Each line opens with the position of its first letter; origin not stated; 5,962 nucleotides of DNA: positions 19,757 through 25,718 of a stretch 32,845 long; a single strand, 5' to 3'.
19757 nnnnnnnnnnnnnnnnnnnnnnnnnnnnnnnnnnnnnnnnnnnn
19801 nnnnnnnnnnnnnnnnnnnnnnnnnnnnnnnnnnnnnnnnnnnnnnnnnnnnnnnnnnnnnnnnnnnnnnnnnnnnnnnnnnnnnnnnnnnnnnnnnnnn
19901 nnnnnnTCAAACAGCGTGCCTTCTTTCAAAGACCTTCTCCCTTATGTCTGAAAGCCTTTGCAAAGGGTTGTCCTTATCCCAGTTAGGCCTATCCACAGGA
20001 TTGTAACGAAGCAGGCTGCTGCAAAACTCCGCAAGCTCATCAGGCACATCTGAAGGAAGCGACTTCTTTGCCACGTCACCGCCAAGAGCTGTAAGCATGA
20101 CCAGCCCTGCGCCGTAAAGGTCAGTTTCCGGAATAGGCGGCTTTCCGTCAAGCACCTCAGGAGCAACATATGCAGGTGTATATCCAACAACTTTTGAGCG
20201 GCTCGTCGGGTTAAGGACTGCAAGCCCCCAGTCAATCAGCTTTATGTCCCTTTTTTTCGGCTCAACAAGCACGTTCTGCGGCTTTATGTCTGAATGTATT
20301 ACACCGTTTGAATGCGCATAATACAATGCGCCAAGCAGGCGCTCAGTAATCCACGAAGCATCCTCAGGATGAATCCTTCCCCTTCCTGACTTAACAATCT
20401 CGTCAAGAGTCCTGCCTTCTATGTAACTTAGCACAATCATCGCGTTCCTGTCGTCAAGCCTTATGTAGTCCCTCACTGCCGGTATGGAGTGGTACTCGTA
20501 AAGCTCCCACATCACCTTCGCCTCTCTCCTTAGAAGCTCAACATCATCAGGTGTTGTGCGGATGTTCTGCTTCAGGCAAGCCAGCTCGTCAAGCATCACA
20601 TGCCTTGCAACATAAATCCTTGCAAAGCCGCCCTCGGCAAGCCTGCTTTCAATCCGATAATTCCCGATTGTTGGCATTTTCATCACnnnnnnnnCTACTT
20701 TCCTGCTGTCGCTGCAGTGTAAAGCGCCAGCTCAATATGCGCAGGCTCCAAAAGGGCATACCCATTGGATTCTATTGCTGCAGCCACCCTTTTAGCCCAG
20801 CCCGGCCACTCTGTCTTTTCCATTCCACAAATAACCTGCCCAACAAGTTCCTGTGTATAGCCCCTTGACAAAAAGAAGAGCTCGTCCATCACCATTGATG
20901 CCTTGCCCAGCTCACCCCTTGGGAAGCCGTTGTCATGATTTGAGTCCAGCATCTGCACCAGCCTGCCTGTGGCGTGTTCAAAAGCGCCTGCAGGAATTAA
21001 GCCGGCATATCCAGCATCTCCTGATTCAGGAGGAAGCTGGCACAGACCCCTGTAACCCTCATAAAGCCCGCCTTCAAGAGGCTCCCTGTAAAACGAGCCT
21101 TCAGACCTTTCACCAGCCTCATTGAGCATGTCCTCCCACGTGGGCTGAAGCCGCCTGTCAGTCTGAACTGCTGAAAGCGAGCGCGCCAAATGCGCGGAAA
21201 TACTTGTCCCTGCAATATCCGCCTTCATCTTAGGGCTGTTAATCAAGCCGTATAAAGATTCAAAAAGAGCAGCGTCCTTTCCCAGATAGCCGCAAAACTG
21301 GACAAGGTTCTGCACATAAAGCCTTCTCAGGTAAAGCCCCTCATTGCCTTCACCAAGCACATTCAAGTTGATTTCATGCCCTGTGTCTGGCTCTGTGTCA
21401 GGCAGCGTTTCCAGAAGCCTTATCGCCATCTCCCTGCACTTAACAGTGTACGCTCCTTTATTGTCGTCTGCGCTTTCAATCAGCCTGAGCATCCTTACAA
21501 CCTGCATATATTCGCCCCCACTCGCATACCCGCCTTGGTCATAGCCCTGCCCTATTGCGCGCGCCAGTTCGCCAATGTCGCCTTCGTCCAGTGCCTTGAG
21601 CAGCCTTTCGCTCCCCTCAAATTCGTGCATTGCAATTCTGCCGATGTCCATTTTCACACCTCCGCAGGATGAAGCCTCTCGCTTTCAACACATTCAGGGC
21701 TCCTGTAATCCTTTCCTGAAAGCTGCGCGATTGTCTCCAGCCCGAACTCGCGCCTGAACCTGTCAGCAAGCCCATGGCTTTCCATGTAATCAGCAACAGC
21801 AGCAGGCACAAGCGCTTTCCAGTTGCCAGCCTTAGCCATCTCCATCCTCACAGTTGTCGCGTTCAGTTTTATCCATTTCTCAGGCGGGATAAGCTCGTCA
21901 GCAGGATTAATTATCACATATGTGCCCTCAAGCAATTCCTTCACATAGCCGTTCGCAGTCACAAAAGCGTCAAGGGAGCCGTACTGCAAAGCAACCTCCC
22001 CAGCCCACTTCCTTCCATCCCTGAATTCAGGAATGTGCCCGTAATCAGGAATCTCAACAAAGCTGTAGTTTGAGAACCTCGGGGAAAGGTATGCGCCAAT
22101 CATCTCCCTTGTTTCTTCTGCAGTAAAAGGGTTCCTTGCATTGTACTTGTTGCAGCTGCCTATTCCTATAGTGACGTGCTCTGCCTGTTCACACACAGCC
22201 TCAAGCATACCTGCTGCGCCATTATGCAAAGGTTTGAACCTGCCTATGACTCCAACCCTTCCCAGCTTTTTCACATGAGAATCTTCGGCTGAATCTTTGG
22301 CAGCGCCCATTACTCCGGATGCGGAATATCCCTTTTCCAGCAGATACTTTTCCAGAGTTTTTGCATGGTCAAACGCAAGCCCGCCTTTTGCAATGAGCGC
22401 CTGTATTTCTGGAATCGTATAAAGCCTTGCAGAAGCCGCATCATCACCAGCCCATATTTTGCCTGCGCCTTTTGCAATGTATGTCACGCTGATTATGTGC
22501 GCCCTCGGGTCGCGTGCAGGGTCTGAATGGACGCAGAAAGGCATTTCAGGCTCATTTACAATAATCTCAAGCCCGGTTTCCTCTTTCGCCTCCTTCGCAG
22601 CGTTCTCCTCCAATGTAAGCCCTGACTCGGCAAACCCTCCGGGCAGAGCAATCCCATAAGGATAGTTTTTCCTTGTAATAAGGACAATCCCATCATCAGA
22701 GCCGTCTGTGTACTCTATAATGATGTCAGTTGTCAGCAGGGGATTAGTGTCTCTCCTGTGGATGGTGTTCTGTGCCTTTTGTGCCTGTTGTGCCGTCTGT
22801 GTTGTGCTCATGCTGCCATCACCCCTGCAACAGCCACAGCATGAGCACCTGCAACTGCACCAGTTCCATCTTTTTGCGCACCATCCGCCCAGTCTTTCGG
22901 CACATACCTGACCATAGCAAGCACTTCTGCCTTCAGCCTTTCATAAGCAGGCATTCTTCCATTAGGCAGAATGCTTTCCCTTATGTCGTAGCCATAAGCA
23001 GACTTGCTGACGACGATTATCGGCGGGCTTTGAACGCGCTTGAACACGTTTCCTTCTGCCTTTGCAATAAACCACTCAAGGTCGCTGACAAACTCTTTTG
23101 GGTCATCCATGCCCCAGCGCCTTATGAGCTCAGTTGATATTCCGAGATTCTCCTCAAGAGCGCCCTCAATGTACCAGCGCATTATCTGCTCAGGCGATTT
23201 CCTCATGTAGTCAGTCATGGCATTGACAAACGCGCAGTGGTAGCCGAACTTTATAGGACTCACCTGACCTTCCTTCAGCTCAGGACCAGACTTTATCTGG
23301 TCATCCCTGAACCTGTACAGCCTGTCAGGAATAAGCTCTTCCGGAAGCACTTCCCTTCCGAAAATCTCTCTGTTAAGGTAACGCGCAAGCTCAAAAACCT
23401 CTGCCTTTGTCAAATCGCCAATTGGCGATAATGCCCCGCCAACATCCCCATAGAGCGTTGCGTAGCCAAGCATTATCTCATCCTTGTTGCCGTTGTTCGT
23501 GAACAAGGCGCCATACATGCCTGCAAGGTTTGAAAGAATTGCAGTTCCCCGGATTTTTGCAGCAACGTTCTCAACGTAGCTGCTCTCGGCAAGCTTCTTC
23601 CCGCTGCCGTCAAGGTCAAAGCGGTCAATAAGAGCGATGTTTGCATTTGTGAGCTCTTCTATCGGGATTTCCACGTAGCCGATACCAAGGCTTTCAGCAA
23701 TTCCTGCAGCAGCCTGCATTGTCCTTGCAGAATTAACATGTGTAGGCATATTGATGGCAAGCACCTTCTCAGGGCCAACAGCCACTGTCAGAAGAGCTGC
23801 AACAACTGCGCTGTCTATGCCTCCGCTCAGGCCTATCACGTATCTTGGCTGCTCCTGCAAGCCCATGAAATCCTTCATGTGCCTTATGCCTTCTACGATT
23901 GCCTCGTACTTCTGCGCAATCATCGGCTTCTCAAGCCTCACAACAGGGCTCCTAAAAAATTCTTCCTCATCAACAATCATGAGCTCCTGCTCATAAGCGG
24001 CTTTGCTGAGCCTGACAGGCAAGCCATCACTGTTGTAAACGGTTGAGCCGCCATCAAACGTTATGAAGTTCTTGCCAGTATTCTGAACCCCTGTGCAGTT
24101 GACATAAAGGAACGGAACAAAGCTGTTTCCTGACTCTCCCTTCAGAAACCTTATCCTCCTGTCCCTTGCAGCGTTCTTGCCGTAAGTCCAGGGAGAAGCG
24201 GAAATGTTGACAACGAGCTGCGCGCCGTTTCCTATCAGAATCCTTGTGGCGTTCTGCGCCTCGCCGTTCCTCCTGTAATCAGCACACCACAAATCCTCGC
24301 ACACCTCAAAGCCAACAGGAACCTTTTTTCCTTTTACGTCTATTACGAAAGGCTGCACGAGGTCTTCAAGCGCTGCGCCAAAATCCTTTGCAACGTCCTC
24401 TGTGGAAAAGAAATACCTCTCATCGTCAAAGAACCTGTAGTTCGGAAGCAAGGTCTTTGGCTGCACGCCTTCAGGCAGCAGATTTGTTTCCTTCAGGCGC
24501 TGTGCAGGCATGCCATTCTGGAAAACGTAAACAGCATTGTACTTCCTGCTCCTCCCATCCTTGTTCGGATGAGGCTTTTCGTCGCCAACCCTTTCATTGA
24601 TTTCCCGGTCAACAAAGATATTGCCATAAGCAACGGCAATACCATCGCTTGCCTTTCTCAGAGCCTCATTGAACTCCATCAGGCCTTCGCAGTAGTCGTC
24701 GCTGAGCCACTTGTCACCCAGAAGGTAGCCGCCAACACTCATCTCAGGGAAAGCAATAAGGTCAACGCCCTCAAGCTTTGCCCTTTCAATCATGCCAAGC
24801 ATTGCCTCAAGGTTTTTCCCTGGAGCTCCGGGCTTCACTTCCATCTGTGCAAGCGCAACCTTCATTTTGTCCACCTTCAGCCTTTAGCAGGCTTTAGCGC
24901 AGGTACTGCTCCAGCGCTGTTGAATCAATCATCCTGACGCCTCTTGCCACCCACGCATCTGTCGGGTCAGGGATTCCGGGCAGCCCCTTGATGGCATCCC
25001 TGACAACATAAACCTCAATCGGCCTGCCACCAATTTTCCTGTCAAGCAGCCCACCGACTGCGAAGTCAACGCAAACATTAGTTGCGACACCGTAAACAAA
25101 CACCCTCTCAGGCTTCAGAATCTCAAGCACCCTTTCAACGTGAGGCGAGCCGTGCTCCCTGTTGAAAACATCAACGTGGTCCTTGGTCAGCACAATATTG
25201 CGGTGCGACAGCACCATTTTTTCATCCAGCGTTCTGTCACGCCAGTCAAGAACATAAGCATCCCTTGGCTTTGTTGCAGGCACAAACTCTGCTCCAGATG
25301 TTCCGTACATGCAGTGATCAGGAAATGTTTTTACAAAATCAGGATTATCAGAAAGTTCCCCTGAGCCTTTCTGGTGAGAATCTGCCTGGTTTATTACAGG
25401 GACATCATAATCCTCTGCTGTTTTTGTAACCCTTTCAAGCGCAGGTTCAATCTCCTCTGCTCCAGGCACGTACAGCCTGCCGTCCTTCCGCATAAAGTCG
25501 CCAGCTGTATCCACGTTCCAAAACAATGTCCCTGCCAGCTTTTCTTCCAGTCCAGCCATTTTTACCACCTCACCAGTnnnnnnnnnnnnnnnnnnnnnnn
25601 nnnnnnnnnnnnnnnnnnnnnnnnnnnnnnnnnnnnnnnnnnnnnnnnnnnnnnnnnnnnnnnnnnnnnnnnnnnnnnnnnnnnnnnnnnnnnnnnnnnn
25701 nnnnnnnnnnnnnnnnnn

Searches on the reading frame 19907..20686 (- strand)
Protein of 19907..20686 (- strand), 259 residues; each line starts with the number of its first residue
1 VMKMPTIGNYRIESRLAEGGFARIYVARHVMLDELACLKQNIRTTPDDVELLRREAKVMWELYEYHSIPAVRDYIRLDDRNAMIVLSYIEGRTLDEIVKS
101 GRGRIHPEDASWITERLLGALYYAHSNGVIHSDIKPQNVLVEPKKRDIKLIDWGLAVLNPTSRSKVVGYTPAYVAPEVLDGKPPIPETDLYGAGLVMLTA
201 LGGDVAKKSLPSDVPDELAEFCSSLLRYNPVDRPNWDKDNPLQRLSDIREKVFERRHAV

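Call 4: search_protein_families(library=pfam, proteins=[window:19907-20686:-], max_evalue=0.01)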
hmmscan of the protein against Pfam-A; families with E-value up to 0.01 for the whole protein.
window:19907-20686:- (259 aa): 5 families
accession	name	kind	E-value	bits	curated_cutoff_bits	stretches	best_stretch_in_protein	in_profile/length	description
PF00069.31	Pkinase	-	6.8e-35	121.2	31.7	1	10-203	1-193/263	Protein kinase domain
PF07714.23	PK_Tyr_Ser-Thr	-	6.1e-15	55.7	23.1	1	12-197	3-194/258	Protein tyrosine and serine/threonine kinase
PF01636.29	APH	-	5.6e-06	26.7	23.2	1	124-160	165-201/239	Phosphotransferase enzyme family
PF03109.22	ABC1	-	0.00023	20.8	22.9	1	80-156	141-214/244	ABC1 atypical kinase-like domain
PF01163.29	RIO1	-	0.00052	20.1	22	1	52-157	55-152/187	RIO domain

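Call 57: search_protein_families(library=padloc, proteins=[window:19907-20686:-], max_evalue=0.01)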
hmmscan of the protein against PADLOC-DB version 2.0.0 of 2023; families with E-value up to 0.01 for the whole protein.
window:19907-20686:- (259 aa): 36 families (the best 25 are shown)
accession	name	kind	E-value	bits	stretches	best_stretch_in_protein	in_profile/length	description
PDLC04138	mad6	-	1.3e-39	134.6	1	4-235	47-302/659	mads_6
PDLC04053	PD-T4-6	-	5.6e-39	132.4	1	4-204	5-208/311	-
PDLC04042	PD-T4-6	-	1.8e-37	127.6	1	7-204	8-209/292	-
PDLC04047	PD-T4-6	-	9.8e-36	121.5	1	6-205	8-210/327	-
PDLC04060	PD-T4-6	-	2.2e-31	107.3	1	8-205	8-207/486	-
PDLC04061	PD-T4-6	-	6.1e-31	106.5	1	8-202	16-218/510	-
PDLC04054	PD-T4-6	-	2.4e-30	104.2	1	8-205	11-211/347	-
PDLC04043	PD-T4-6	-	5.2e-30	102.9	1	5-205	12-215/452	-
PDLC04041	PD-T4-6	-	8.3e-29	99.1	1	7-204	27-231/443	-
PDLC04048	PD-T4-6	-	2.3e-28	97.6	1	8-205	10-210/354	-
PDLC04064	PD-T4-6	-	4.4e-26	89.7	1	4-204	16-217/369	-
PDLC04039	PD-T4-6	-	7e-26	89.2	1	6-204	12-212/458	-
PDLC04044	PD-T4-6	-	8.5e-26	88.9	1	9-206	33-238/372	-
PDLC04045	PD-T4-6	-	2.7e-24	83.8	1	9-204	34-243/350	-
PDLC04057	PD-T4-6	-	3.4e-24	83.7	1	8-206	8-209/443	-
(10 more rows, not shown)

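Call 58: search_protein_families(library=phrogs, proteins=[window:19907-20686:-], max_evalue=0.001)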
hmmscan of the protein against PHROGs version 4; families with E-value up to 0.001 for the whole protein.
window:19907-20686:- (259 aa): 3 families
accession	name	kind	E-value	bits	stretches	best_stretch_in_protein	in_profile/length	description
phrog_2361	-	other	6.6e-32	112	1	4-238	7-260/415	serine-threonine kinase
phrog_3043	-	other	8.7e-17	62.4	1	87-202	180-300/376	kinase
phrog_3297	-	other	3.4e-05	24.7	1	104-159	61-115/160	kinase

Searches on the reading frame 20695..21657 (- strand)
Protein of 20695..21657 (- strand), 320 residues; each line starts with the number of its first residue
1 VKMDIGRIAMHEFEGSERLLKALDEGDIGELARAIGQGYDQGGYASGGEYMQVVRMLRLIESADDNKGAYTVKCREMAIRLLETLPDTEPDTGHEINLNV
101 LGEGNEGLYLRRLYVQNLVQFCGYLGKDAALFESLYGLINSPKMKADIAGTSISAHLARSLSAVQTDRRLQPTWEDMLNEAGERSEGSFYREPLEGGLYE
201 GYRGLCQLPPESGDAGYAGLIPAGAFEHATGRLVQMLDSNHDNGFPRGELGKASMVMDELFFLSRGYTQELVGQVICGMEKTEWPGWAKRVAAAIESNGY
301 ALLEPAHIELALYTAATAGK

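Call 4: search_protein_families(library=pfam, proteins=[window:20695-21657:-], max_evalue=0.01)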
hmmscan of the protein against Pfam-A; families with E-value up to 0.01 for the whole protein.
window:20695-21657:- (320 aa): 0 families

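Call 53: search_protein_families(library=ncbifam, proteins=[window:20695-21657:-], max_evalue=0.01)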
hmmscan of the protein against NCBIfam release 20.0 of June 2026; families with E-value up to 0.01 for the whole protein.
window:20695-21657:- (320 aa): 0 families

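Call 57: search_protein_families(library=padloc, proteins=[window:20695-21657:-], max_evalue=0.01)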
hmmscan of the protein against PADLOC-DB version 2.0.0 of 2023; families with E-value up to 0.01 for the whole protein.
window:20695-21657:- (320 aa): 0 families

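Call 58: search_protein_families(library=phrogs, proteins=[window:20695-21657:-], max_evalue=0.001)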
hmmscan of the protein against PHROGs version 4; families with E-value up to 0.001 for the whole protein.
window:20695-21657:- (320 aa): 0 families

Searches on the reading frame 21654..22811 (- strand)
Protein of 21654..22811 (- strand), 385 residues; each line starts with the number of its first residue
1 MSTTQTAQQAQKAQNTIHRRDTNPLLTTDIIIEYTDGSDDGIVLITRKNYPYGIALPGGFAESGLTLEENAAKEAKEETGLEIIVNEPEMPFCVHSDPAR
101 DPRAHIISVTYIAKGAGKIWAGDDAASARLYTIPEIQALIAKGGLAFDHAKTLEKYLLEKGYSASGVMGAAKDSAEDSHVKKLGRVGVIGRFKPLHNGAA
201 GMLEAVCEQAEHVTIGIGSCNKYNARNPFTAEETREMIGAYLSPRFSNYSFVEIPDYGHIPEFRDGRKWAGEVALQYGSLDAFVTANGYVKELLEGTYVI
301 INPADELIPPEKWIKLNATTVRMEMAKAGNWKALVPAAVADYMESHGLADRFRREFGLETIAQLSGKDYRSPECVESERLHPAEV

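Call 4: search_protein_families(library=pfam, proteins=[window:21654-22811:-], max_evalue=0.01)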
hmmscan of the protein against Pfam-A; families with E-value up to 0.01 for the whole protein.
window:21654-22811:- (385 aa): 2 families
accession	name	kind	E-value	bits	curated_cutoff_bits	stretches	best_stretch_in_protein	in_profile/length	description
PF00293.34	NUDIX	-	2.7e-11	44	21.1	1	38-151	14-129/134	NUDIX domain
PF01467.32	CTP_transf_like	-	2.7e-05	24.8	21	1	189-241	3-57/133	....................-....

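Call 53: search_protein_families(library=ncbifam, proteins=[window:21654-22811:-], max_evalue=0.01)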
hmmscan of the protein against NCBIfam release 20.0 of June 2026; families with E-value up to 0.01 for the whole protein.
window:21654-22811:- (385 aa): 15 families
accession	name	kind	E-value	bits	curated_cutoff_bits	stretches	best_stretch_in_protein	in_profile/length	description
NF002243.0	PRK01153.1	subfamily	3.3e-21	75.6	127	1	188-354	5-165/175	nicotinamide-nucleotide adenylyltransferase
NF003791.0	PRK05379.2-3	equivalog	6.7e-19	68.3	409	2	188-353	10-177/340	bifunctional nicotinamide-nucleotide adenylyltransferase/Nudix hydroxylase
NF003790.0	PRK05379.2-2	equivalog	3.9e-15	55.8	403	2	186-345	21-184/354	bifunctional nicotinamide mononucleotide adenylyltransferase/ADP-ribose pyrophosphatase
TIGR01527.1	arch_NMN_Atrans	equivalog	2.4e-14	53.2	181.2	1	188-346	4-156/167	nicotinamide-nucleotide adenylyltransferase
NF003788.0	PRK05379.1-5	equivalog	8.8e-13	48.3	354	2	188-243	10-66/351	bifunctional nicotinamide-nucleotide adenylyltransferase/Nudix hydroxylase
NF003786.0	PRK05379.1-2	equivalog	8.6e-12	44.9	397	1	185-243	16-75/354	bifunctional nicotinamide-nucleotide adenylyltransferase/Nudix hydroxylase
NF003787.0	PRK05379.1-4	equivalog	1.5e-10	40.6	449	1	181-243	7-70/346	bifunctional nicotinamide-nucleotide adenylyltransferase/Nudix hydroxylase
NF003785.0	PRK05379.1-1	equivalog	9.3e-10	38.2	418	1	188-324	7-144/347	bifunctional nicotinamide-nucleotide adenylyltransferase/Nudix hydroxylase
NF003789.0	PRK05379.2-1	equivalog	1e-08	34.6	355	1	188-345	12-169/312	bifunctional nicotinamide mononucleotide adenylyltransferase/ADP-ribose pyrophosphatase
TIGR00125.1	cyt_tran_rel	domain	1.2e-08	34.9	27.7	1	186-241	2-59/65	adenylyltransferase/cytidyltransferase family protein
NF050029.2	TransRepNtr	equivalog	4.2e-06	26.4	400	1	18-154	14-150/245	ADPR responsive transcriptional repressor NtrR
NF010365.0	PRK13793.1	equivalog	3.4e-05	23.6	198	1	188-243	9-65/196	nicotinate-nicotinamide nucleotide adenylyltransferase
NF000839.0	PRK00071.1-1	equivalog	0.00037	20.5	187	1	311-348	177-214/219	nicotinate-nucleotide adenylyltransferase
NF001299.0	PRK00241.1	equivalog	0.00038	20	158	1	4-83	112-190/263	NAD(+) diphosphatase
TIGR02705.1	nudix_YtkD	equivalog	0.0076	15.8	154.4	0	51-81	44-74/156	RNA deprotection pyrophosphohydrolase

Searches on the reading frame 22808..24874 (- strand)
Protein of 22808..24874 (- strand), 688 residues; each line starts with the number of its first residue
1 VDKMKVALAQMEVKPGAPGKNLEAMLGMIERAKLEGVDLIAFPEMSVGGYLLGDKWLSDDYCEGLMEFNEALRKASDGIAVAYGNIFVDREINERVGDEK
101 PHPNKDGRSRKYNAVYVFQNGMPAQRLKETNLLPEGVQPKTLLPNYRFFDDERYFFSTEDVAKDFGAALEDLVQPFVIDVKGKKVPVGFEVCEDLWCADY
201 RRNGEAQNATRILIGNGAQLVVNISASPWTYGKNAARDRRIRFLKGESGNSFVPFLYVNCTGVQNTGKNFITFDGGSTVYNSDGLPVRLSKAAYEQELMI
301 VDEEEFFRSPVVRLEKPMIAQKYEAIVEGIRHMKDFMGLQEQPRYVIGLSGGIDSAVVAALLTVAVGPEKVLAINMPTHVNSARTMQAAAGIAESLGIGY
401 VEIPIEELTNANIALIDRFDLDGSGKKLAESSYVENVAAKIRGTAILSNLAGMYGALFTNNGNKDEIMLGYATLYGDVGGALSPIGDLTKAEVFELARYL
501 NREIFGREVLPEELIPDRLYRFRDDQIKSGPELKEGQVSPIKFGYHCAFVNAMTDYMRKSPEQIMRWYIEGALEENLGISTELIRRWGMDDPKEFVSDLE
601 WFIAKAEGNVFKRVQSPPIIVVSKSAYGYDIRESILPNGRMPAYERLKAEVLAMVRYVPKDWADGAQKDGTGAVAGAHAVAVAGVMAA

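Call 5: search_protein_families(library=pfam, proteins=[window:22808-24874:-], max_evalue=0.01)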
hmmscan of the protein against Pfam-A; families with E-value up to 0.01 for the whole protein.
window:22808-24874:- (688 aa): 4 families
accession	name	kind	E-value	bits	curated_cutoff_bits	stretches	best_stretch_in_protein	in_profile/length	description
PF02540.23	NAD_synthase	-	9.5e-37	126.8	21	1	343-515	19-173/242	NAD synthase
PF00795.27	CN_hydrolase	-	2e-12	47.4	23.2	1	5-286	1-230/256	Carbon-nitrogen hydrolase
PF06508.19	QueC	-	0.0012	18.8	22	1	346-418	3-74/210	Queuosine biosynthesis protein QueC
PF03054.22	tRNA_Me_trans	-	0.0045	17.1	20.6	0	346-387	4-43/202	tRNA methyl transferase HUP domain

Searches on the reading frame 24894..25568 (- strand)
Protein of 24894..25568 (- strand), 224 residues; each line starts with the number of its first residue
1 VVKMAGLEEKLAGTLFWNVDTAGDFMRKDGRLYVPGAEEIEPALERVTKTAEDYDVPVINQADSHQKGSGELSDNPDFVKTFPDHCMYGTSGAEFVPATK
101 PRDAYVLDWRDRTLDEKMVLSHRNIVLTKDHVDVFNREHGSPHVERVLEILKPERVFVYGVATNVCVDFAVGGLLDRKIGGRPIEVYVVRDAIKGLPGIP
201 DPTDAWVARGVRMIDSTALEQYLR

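Call 5: search_protein_families(library=pfam, proteins=[window:24894-25568:-], max_evalue=0.01)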
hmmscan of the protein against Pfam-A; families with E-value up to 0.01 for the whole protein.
window:24894-25568:- (224 aa): 1 family
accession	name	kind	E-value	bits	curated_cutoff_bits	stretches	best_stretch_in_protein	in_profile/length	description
PF00857.26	Isochorismatase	-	6.1e-12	46.4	27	1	19-196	6-151/175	Isochorismatase domain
